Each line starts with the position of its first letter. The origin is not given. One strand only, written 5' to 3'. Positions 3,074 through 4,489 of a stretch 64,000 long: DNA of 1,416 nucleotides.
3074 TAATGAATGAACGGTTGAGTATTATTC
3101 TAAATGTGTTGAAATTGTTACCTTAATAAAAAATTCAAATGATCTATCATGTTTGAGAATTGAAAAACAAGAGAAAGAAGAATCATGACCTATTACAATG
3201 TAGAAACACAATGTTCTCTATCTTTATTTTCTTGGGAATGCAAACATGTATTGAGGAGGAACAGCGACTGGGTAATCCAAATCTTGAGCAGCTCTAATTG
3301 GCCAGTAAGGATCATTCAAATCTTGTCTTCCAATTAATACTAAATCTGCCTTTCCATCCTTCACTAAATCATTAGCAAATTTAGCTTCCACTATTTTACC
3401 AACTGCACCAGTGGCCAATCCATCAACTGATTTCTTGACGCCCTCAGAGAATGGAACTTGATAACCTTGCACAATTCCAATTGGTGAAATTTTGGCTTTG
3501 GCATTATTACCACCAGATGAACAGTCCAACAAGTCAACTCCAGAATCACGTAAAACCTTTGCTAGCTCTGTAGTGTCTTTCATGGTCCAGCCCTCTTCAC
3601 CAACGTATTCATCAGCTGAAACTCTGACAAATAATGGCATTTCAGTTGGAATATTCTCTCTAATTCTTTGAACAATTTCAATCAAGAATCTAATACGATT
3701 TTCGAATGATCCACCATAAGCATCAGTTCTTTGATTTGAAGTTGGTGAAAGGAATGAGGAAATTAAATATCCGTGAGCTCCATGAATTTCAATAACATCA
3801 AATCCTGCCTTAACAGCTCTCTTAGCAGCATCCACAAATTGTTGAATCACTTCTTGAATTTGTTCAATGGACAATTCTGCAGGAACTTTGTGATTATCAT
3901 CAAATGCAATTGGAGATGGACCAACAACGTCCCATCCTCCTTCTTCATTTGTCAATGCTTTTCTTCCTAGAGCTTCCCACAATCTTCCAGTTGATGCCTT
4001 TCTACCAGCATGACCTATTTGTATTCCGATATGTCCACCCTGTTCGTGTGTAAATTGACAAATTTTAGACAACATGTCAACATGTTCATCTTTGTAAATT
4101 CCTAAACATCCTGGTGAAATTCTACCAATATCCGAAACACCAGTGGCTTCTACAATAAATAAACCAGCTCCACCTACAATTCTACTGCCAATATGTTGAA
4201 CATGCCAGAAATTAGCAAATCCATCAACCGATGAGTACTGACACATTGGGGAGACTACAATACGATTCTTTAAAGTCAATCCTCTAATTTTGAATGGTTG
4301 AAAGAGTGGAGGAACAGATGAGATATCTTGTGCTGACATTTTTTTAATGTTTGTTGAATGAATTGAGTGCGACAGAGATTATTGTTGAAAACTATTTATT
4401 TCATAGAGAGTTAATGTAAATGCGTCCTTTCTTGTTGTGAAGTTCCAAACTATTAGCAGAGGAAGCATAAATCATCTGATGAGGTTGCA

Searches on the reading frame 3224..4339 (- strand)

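Call 46: search_protein_families(library=pfam, proteins=[window:3224-4339:-], max_evalue=0.001)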
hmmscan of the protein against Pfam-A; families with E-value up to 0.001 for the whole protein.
window:3224-4339:- (371 aa): 1 family
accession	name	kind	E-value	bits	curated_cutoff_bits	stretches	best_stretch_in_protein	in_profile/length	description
PF00724.26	Oxidored_FMN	-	6e-80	269.5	27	1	12-354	2-339/342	NADH:flavin oxidoreductase / NADH oxidase family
